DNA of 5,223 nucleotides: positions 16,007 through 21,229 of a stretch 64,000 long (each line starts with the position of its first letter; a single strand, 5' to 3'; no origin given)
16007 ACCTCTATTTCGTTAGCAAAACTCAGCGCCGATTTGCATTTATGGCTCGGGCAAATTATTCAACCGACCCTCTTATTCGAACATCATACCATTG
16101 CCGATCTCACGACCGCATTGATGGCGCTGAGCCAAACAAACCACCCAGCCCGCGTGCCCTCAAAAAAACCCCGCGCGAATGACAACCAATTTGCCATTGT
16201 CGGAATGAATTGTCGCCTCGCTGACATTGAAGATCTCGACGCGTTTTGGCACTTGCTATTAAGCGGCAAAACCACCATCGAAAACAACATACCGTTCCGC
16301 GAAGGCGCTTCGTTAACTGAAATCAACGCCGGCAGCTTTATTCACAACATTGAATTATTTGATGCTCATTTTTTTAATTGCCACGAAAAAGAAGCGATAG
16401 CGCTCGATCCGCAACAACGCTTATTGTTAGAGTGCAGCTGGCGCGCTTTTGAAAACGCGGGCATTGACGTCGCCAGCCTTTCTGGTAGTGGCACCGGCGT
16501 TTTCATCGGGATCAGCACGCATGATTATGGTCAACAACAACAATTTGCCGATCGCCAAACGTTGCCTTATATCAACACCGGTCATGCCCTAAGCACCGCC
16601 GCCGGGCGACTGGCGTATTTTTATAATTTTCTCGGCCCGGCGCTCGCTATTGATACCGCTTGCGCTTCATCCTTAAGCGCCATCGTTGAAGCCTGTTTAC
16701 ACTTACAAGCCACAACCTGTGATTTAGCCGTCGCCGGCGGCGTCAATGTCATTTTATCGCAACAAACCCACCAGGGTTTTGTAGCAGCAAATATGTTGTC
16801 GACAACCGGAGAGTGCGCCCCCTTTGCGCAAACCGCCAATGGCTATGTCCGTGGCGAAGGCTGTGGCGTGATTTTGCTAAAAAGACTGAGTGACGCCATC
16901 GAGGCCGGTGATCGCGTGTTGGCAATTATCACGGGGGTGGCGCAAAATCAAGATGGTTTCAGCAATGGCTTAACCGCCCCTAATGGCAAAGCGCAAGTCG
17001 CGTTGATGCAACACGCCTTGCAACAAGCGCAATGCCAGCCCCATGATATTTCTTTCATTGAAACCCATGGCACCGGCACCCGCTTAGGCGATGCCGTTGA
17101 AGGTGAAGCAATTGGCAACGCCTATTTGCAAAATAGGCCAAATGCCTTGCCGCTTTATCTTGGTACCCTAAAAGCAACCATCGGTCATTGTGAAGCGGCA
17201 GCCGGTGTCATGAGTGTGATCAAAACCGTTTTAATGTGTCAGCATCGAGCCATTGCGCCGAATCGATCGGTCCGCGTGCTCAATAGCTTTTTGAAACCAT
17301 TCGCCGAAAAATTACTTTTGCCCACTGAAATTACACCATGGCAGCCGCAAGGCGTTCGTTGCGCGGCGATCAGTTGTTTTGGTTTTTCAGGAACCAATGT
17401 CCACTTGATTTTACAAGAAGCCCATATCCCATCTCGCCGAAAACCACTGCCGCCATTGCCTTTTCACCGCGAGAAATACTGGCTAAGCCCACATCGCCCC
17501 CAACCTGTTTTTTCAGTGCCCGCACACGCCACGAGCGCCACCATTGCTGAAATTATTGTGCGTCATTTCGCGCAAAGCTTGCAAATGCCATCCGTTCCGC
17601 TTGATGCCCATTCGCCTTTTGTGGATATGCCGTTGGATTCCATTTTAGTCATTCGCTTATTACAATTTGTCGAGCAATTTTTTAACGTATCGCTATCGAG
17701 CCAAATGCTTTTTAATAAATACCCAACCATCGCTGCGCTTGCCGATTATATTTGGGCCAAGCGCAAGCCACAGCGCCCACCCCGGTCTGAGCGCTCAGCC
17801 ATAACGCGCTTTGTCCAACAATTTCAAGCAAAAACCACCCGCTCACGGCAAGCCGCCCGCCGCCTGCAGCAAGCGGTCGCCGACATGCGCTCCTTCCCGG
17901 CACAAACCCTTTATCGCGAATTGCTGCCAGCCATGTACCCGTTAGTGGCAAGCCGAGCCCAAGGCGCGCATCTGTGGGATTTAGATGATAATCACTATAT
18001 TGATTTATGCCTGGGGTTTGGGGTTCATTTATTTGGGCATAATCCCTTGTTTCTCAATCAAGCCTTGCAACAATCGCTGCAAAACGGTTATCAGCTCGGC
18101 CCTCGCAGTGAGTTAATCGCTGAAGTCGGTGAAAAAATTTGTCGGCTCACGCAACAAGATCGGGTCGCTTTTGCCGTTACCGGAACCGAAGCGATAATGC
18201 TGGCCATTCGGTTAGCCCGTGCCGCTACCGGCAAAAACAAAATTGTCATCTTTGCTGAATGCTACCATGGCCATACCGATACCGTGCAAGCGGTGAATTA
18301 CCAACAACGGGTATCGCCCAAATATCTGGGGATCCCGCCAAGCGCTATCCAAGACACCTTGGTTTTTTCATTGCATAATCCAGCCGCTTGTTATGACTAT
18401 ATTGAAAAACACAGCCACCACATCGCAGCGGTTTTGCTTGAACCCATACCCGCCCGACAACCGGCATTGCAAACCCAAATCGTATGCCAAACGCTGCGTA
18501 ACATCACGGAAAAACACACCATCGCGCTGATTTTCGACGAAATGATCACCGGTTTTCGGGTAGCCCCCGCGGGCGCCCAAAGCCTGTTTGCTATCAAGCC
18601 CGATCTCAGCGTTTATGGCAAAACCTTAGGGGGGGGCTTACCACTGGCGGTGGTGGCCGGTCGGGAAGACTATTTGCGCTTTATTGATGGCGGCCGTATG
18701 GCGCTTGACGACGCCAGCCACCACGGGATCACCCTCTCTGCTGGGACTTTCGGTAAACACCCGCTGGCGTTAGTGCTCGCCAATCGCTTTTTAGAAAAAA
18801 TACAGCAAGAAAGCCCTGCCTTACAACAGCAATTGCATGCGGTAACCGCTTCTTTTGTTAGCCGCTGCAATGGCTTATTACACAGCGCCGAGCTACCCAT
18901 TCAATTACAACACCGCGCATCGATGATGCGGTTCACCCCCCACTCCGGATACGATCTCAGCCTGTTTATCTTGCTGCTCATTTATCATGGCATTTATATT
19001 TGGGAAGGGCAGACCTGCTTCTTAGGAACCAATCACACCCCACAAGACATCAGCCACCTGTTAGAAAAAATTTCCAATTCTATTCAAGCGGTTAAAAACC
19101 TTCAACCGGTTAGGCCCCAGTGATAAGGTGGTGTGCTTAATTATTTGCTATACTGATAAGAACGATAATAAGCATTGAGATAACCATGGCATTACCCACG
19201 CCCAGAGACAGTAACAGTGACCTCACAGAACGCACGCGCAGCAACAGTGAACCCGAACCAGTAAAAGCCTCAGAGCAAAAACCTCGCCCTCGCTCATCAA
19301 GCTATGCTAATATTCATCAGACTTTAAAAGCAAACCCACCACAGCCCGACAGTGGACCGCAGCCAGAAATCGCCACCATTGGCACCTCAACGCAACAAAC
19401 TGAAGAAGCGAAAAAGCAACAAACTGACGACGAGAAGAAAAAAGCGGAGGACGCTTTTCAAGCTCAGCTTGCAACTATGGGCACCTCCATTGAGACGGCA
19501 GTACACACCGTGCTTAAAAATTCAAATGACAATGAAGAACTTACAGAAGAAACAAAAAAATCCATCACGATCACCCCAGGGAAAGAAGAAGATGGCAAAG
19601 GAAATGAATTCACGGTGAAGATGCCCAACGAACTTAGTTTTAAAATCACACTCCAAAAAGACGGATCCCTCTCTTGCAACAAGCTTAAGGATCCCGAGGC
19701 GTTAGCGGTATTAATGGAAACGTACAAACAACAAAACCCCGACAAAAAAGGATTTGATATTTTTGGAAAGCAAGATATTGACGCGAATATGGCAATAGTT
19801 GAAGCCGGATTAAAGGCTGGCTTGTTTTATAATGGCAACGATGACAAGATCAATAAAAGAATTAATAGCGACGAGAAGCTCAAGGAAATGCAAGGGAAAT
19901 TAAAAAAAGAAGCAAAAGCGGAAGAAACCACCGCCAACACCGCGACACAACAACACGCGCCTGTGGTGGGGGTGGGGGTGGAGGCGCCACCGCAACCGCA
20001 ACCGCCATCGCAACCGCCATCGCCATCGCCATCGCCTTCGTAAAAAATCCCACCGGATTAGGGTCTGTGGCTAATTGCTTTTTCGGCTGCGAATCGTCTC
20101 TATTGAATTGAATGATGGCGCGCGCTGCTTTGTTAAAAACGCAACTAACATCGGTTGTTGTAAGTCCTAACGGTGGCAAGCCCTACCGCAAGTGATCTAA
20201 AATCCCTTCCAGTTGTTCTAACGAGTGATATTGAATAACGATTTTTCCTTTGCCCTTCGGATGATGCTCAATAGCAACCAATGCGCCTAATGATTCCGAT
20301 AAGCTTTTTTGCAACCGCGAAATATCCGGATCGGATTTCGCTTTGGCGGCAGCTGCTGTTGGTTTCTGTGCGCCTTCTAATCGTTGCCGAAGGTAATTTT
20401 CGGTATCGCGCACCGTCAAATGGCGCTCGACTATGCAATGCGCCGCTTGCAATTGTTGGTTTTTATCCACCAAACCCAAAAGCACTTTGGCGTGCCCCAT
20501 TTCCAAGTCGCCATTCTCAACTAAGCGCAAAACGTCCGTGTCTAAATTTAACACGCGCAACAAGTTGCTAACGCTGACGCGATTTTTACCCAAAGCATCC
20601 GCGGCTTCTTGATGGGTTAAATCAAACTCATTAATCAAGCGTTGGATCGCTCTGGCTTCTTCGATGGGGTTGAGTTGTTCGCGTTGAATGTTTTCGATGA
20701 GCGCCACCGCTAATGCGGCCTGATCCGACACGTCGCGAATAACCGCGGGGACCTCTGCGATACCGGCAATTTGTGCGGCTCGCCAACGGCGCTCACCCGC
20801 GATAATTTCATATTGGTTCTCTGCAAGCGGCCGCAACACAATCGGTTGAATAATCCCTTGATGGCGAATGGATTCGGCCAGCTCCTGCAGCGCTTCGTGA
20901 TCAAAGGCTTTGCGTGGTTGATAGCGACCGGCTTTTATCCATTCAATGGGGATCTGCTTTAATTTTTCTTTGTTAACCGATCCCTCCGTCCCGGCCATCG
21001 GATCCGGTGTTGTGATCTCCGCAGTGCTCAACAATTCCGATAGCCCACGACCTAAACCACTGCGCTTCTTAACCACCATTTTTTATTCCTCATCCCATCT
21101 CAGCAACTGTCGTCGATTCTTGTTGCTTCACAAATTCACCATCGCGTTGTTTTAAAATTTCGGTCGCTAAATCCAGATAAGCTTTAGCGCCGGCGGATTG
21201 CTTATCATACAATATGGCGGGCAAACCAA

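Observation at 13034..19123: Stand-alone FAAL-ACP-KS-ACP-aminotransferase megasynthase with a divergent thioesterase. Predicted beta-amino fatty acid pathway.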

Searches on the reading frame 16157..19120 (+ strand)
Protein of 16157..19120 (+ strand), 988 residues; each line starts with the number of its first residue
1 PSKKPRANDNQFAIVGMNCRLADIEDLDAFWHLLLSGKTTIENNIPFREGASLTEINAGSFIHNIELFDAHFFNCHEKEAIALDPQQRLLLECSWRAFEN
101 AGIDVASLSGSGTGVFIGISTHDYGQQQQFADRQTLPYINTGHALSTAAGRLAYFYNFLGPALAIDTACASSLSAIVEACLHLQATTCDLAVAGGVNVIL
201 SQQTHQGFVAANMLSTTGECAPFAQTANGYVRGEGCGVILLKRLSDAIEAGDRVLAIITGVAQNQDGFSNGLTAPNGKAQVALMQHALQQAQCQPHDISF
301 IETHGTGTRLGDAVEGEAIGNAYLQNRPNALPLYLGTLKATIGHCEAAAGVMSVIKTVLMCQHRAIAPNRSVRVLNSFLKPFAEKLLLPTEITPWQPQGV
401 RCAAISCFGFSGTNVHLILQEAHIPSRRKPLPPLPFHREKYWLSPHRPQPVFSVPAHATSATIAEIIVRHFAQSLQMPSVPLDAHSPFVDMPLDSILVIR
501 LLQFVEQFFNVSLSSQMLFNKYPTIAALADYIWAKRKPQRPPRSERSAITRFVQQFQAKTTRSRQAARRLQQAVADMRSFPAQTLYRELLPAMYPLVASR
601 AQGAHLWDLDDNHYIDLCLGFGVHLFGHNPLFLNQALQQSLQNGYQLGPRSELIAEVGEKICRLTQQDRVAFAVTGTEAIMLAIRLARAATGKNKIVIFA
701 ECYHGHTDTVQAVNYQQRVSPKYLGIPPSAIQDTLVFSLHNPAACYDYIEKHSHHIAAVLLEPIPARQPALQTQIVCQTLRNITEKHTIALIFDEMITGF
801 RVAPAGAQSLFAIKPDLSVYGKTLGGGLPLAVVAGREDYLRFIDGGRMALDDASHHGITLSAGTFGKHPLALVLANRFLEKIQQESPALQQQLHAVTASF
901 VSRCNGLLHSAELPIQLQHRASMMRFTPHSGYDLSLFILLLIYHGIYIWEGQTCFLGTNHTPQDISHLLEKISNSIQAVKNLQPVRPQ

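Call 41: search_protein_representatives(protein=window:16157-19120:+)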
Query: 988 residues. Proteins with E-value up to 0.001 (for the whole library): 90604; up to 1e-10: 63155; up to 1e-30: 40184. The best 150 are listed.
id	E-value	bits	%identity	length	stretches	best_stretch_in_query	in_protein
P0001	0.0e+00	2264.7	100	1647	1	1-988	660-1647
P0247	0.0e+00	1889.5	41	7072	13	3-423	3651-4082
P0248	0.0e+00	1578.7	37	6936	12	7-448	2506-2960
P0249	0.0e+00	1552.8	36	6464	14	12-435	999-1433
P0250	0.0e+00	1539.0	38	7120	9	9-426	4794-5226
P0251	0.0e+00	1532.1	38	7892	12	9-422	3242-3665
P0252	0.0e+00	1521.0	37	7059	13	56-428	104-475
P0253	0.0e+00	1506.7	36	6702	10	9-430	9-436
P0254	0.0e+00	1504.0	38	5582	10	8-423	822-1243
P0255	0.0e+00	1498.6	44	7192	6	9-435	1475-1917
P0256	0.0e+00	1491.2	40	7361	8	6-424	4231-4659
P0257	0.0e+00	1488.1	38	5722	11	11-430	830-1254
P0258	0.0e+00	1483.8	36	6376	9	4-430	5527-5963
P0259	0.0e+00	1476.8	36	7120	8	9-422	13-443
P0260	0.0e+00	1463.4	42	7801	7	5-451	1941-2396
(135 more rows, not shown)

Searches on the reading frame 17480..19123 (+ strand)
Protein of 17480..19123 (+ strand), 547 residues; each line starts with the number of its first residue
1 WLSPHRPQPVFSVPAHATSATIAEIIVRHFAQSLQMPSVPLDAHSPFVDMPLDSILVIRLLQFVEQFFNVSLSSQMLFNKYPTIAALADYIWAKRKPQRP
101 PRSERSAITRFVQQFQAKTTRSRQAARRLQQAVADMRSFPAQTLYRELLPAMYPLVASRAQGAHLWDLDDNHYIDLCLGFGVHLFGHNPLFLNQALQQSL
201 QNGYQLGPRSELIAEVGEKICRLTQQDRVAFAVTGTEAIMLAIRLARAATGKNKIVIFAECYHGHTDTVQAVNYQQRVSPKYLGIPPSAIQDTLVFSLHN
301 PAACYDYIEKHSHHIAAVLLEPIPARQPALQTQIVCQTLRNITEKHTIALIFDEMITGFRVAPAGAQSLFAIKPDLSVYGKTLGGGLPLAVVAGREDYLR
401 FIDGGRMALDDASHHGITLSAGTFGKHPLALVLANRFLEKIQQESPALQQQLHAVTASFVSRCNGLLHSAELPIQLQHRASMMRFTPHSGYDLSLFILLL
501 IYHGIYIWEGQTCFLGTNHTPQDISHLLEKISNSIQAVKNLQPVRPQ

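Call 17: search_solved_structures(query=window:17480-19123:+, max_evalue=1e-20, show_alignments=2)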
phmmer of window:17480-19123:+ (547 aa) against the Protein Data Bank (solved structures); distinct sequences matched with E-value up to 1e-20: 37.
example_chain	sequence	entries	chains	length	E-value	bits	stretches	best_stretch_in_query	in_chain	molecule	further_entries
6kfu_A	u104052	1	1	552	1.2e-99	337.9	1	39-537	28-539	Mycosubtilin synthase subunit A,Mycosubtilin synthase subunit A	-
6kfm_A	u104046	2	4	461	3.5e-95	323.2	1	104-537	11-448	Mycosubtilin synthase subunit A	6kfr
3l44_A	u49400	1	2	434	9.1e-46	160.1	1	152-537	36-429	Glutamate-1-semialdehyde 2,1-aminomutase 1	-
6w80_A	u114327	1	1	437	1.8e-45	159.2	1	154-451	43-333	Glutamate-1-semialdehyde 2,1-aminomutase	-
4zm3_A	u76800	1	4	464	7.1e-43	150.6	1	152-417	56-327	Aminotransferase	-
4zm4_A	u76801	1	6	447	1.7e-42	149.3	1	152-417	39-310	Aminotransferase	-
5hdm_A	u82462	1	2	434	2.6e-42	148.7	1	154-524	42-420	Glutamate-1-semialdehyde 2,1-aminomutase 1, chloroplastic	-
5i92_A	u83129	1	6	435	9.9e-42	146.8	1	154-469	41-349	Glutamate-1-semialdehyde 2,1-aminomutase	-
4e77_A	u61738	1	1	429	1e-41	146.8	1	153-482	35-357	Glutamate-1-semialdehyde 2,1-aminomutase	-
2cfb_A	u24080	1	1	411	1.8e-41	145.9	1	153-460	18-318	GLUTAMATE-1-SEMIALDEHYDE 2,1-AMINOMUTASE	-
2e7u_A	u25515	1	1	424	1.2e-40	143.3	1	157-483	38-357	Glutamate-1-semialdehyde 2,1-aminomutase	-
3fqa_A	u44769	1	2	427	3.5e-40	141.7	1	153-455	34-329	Glutamate-1-semialdehyde 2,1-aminomutase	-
3fq8_A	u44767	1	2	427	6.7e-40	140.8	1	153-455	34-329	Glutamate-1-semialdehyde 2,1-aminomutase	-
2gsa_A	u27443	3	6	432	8.8e-40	140.4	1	153-455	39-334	GLUTAMATE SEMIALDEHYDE AMINOTRANSFERASE | PROTEIN (GLUTAMATE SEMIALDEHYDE AMINOTRANSFERASE)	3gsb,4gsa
3bs8_A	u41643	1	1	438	1.6e-39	139.5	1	151-442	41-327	Glutamate-1-semialdehyde 2,1-aminomutase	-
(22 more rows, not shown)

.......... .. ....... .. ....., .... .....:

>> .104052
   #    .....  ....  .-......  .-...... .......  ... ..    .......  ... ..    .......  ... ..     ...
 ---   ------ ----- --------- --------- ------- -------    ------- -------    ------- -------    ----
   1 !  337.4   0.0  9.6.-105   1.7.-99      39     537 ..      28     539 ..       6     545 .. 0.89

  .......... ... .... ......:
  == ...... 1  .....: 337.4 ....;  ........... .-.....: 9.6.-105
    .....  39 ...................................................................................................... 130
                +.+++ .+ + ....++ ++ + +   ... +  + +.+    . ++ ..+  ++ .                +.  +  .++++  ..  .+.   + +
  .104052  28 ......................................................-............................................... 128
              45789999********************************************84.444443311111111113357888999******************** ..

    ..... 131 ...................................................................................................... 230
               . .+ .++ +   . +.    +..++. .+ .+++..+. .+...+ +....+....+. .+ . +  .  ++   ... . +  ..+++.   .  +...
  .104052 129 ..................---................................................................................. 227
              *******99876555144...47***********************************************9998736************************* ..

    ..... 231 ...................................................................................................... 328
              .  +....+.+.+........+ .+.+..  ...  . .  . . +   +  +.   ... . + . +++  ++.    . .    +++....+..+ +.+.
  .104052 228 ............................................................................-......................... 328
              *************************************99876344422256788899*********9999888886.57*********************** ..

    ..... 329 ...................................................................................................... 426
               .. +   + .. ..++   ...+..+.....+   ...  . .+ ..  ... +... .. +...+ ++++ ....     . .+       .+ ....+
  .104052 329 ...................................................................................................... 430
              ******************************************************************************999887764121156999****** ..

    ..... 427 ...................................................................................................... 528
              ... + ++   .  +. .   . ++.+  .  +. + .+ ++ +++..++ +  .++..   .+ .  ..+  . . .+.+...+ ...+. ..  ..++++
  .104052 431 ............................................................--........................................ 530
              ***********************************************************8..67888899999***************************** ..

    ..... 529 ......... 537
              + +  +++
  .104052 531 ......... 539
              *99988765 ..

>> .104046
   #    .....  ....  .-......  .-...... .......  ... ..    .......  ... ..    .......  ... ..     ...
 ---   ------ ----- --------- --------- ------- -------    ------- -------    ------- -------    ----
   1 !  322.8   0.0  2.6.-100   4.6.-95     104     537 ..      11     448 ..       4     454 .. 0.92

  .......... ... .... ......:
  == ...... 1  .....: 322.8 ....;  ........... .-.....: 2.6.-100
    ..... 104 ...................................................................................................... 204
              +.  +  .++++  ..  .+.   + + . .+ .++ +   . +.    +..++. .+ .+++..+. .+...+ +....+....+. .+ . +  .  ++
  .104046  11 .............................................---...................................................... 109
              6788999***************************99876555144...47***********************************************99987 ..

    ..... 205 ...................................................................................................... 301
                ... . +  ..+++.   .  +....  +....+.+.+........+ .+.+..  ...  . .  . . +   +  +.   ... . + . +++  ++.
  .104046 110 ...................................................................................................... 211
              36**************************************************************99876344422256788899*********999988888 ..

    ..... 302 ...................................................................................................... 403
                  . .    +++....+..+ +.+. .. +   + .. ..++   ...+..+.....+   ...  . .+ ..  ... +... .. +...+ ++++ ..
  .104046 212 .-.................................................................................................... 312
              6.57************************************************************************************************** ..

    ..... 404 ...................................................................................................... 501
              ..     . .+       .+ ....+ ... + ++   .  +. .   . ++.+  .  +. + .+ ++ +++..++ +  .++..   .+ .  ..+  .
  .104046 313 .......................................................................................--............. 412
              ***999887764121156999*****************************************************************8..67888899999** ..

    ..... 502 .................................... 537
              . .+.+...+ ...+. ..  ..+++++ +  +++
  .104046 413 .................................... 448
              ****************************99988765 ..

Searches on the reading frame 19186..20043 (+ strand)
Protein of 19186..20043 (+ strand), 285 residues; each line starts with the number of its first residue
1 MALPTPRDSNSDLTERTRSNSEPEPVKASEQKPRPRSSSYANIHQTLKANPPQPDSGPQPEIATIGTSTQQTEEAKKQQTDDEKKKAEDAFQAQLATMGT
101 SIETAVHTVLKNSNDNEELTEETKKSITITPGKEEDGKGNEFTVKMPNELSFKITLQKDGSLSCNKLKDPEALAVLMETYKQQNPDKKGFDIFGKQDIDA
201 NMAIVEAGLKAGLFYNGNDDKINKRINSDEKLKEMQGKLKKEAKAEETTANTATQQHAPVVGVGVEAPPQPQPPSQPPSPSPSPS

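Call 5: search_protein_families(library=pfam, proteins=[window:19186-20043:+], max_evalue=0.01)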
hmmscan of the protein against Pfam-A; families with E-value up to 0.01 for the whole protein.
window:19186-20043:+ (285 aa): 0 families

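Call 6: search_protein_families(library=ncbifam, proteins=[window:19186-20043:+], max_evalue=0.01)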
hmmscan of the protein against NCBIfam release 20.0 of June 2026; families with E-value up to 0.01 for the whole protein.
window:19186-20043:+ (285 aa): 0 families

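Call 65: search_solved_structures(query=window:19186-20043:+, max_evalue=1)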
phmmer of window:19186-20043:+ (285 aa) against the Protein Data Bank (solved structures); distinct sequences matched with E-value up to 1: 0.

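Call 66: search_protein_families(library=padloc, proteins=[window:19186-20043:+], max_evalue=0.001)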
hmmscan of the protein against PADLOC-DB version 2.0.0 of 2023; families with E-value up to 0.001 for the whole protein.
window:19186-20043:+ (285 aa): 0 families

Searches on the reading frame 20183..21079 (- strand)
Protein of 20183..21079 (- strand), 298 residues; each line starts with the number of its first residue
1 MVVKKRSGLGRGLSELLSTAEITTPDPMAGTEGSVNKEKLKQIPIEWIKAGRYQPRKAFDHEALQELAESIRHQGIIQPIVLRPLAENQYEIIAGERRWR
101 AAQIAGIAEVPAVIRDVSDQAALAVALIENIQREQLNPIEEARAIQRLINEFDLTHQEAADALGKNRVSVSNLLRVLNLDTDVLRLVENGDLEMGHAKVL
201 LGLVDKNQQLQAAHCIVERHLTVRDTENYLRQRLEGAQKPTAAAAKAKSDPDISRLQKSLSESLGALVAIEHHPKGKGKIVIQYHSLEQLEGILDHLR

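Call 52: find_related_loci(query=window:20183-21079:-, collection=metagenome_contigs, flank=10000)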
Query window:20183-21079:- (298 aa) in metagenome_contigs; peptide patterns used: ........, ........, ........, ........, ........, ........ (x = any residue, [..] = any of these).
465 stretches matched a pattern; 334 encode a relative of the query (tblastn E <= 1e-3); the best 80 are kept; 80 distinct loci.
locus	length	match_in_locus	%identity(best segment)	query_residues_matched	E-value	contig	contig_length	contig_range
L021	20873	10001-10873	55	1-298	4e-102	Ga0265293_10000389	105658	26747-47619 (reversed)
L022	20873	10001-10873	55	1-298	1e-101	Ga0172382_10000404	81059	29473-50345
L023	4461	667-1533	57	1-298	1e-101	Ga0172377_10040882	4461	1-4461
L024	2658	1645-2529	55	1-298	6e-103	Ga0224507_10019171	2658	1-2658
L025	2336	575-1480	54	2-298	2e-102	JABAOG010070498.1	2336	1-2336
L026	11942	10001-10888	56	1-298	1e-98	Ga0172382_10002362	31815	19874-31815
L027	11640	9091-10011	54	1-298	7e-98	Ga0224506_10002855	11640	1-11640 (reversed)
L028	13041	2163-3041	57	1-298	5e-97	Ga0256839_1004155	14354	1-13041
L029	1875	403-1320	55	1-298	7e-102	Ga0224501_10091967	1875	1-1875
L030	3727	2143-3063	54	1-298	4e-96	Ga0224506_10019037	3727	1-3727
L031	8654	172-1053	53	1-298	5e-95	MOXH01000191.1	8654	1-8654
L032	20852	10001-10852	53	5-298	5e-95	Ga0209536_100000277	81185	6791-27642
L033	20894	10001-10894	56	1-298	1e-91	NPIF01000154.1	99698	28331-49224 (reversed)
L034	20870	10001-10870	52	1-298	2e-91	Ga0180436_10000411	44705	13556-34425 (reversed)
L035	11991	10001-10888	55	1-298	3e-91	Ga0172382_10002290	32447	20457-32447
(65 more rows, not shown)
